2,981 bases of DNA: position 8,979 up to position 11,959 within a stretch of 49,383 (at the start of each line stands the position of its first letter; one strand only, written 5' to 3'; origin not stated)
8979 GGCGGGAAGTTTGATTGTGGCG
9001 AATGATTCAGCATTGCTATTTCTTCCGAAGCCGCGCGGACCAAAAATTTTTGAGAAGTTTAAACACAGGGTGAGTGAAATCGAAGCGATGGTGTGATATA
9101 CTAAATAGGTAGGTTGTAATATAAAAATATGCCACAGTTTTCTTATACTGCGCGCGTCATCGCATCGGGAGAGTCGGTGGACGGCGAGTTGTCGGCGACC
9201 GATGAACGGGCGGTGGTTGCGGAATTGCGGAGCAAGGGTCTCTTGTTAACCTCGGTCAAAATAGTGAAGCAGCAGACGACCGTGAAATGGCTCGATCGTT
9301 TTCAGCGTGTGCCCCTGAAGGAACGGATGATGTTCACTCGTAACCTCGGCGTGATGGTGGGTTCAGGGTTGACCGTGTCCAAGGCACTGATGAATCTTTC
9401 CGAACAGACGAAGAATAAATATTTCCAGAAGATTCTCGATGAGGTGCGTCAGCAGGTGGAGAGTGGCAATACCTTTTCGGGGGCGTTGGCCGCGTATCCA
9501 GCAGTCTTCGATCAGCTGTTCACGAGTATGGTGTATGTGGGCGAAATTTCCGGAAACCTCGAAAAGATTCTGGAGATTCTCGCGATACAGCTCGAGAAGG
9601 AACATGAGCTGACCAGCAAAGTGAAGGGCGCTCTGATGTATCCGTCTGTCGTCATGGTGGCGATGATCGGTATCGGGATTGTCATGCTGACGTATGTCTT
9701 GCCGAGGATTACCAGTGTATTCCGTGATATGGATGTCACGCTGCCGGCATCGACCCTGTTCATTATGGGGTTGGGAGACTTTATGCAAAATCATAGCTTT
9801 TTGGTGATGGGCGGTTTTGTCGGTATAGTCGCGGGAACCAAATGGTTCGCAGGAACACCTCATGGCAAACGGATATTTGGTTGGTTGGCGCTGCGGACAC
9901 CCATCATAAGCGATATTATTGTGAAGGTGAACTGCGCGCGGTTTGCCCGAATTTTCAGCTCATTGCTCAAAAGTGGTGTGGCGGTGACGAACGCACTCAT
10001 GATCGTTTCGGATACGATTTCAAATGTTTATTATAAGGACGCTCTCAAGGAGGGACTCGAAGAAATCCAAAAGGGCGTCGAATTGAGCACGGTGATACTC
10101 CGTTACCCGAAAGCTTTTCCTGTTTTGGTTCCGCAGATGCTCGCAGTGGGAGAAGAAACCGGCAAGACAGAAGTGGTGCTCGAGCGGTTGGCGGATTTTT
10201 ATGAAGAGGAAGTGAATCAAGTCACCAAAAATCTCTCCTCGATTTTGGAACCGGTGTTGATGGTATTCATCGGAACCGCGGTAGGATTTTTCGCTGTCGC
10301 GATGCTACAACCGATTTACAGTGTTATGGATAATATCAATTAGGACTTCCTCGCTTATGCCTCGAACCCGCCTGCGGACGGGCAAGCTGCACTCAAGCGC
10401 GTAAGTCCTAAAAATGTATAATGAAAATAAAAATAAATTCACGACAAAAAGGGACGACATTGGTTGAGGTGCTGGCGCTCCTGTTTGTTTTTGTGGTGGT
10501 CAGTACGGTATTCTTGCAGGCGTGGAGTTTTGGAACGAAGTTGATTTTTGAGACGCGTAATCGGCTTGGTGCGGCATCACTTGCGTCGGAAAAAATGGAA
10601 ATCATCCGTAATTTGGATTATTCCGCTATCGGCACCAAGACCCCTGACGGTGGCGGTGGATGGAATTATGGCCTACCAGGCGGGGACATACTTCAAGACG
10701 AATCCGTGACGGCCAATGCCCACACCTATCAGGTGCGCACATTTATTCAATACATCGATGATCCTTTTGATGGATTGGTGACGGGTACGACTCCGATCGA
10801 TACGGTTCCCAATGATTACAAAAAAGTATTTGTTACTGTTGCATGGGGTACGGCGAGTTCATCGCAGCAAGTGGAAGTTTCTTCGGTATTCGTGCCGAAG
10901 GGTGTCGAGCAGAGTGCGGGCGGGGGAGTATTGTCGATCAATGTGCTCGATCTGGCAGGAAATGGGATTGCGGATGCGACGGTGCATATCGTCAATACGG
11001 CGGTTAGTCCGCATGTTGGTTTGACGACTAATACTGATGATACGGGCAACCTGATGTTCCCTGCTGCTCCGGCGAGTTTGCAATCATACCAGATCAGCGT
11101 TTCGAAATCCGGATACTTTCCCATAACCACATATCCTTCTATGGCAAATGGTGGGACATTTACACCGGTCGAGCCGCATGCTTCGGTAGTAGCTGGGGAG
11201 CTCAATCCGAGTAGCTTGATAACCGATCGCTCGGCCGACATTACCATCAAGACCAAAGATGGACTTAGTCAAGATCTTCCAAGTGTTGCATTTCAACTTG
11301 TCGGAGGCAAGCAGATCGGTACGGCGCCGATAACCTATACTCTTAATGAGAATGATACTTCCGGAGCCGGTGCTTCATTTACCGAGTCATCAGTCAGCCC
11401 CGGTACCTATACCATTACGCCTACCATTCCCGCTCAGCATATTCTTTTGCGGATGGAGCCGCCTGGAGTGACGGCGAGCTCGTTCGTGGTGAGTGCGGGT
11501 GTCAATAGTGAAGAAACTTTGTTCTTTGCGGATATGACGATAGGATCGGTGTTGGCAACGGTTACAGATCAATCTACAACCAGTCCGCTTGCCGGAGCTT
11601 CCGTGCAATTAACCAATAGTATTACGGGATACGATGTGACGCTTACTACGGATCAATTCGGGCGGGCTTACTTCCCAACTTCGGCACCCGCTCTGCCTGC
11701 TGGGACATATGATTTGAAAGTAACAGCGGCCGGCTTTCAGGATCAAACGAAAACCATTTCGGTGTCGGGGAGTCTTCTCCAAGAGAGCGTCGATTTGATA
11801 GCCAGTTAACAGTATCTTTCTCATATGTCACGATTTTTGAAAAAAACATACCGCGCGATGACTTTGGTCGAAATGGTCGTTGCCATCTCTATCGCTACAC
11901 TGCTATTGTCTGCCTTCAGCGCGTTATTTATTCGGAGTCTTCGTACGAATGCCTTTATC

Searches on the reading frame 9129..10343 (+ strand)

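Call 67: search_protein_families(library=pfam, proteins=[window:9129-10343:+], max_evalue=0.0001)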
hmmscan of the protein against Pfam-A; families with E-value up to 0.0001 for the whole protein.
window:9129-10343:+ (404 aa): 1 family
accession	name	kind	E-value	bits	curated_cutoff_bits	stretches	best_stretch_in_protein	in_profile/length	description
PF00482.28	T2SSF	-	1.8e-58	196.3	25.2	2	69-192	1-125/125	Type II secretion system (T2SS), protein F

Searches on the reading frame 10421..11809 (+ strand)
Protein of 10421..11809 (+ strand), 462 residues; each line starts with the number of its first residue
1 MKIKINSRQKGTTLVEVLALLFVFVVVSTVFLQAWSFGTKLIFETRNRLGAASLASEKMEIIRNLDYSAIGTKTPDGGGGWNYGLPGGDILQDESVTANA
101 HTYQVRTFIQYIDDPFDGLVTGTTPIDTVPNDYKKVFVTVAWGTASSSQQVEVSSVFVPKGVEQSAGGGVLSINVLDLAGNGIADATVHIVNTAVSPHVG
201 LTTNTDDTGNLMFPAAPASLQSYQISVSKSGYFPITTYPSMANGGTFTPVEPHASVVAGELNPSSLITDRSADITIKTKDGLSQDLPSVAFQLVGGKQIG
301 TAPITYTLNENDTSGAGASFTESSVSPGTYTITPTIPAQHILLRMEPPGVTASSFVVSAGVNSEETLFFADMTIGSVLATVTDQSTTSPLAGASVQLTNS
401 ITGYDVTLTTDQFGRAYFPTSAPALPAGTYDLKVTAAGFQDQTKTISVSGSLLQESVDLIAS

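Call 67: search_protein_families(library=pfam, proteins=[window:10421-11809:+], max_evalue=0.0001)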
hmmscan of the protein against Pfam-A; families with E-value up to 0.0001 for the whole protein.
window:10421-11809:+ (462 aa): 4 families
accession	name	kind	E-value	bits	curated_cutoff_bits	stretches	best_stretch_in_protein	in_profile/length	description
PF13620.12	CarboxypepD_reg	-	3.3e-18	66.2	32.3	2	377-449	2-70/82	Carboxypeptidase regulatory-like domain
PF13715.12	CarbopepD_reg_2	-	1.7e-08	34.8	32.2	1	380-451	4-67/88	CarboxypepD_reg-like domain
PF17802.7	SpaA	-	5.1e-08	33.4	23.1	0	376-439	2-65/91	Prealbumin-like fold domain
PF08308.17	PEGA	-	7.8e-06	26.2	20.8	0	411-449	20-56/71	PEGA domain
